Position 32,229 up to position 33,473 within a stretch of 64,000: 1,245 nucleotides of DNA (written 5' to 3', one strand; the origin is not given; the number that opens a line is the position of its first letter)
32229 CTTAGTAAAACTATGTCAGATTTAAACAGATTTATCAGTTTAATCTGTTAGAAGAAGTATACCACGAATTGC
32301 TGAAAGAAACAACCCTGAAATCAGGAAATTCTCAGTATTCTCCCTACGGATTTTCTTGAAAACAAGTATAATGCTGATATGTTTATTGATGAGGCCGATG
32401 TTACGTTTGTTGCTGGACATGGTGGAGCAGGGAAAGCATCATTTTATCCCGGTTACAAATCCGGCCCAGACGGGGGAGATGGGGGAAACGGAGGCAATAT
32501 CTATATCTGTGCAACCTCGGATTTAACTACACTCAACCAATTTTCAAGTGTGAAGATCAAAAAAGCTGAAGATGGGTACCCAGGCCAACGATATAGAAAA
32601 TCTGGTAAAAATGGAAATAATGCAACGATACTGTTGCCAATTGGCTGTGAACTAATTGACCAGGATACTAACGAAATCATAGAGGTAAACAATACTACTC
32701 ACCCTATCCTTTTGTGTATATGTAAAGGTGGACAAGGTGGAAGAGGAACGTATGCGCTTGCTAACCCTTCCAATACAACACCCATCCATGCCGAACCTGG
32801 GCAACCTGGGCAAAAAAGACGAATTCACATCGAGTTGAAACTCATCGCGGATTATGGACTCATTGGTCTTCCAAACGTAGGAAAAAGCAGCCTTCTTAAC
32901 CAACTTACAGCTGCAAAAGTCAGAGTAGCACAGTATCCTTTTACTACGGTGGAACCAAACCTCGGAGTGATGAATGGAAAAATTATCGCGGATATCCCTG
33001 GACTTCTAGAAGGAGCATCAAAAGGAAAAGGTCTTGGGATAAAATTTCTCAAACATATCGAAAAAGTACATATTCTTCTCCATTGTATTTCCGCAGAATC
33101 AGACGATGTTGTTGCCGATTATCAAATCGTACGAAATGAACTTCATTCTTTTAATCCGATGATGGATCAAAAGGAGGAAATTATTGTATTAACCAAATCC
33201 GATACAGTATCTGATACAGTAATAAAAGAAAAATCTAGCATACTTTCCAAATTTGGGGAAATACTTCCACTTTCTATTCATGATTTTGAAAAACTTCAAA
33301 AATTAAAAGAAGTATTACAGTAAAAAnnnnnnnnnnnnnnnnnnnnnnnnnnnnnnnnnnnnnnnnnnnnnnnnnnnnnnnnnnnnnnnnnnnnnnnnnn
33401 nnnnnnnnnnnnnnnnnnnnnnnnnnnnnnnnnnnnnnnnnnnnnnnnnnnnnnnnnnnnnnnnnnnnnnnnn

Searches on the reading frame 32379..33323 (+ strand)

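Call 29: search_protein_families(library=ncbifam, max_evalue=0.00001, proteins=[window:32379-33323:+])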
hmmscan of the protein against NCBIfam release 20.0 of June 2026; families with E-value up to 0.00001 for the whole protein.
window:32379-33323:+ (314 aa): 18 families
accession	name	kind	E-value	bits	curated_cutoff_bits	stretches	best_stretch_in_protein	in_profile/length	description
NF008955.0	PRK12297.1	equivalog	1.7e-94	317.2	406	1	1-311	2-322/429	GTPase ObgE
TIGR02729.1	Obg_CgtA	equivalog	2e-94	316.3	280.25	1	2-311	1-322/329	Obg family GTPase CgtA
NF008956.1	PRK12299.1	equivalog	2.3e-94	316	300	1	1-312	1-320/327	GTPase ObgE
NF008954.1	PRK12296.1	equivalog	1.2e-68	231.6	377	1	2-273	4-284/470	GTPase ObgE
NF007171.0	PRK09602.1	subfamily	4.6e-20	71.8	387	2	159-197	5-43/397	YchF-related putative GTPase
TIGR00092.1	TIGR00092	equivalog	1.6e-19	70.3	279.2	2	160-199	6-46/368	redox-regulated ATPase YchF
NF000908.1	PRK00089.1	equivalog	1.6e-13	50.7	237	1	161-313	8-163/291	GTPase Era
TIGR03596.1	GTPase_YlqF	equivalog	5.3e-09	35.8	208.2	1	161-220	123-184/276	ribosome biogenesis GTPase YlqF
TIGR00231.1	small_GTP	domain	5.7e-09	36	42.5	1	160-309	7-158/164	GTP-binding protein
TIGR00436.1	era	equivalog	1.3e-08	34.6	116.25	1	160-312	4-158/270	GTPase Era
TIGR03156.1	GTP_HflX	equivalog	1.9e-08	33.6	216.75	1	156-313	189-347/351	GTPase HflX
NF003255.0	PRK04213.1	equivalog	1e-07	31.5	164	1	161-209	14-62/204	GTP-binding protein EngB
TIGR00437.1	feoB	equivalog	1e-07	31.1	315.65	1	163-209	1-51/594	ferrous iron transport protein B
NF008280.0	PRK11058.1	equivalog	3.7e-07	29.3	441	1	144-280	188-325/426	ribosome rescue GTPase HflX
TIGR03918.1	GTP_HydF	equivalog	2.9e-06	26.4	325.55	1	160-313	11-163/392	[FeFe] hydrogenase H-cluster maturation GTPase HydF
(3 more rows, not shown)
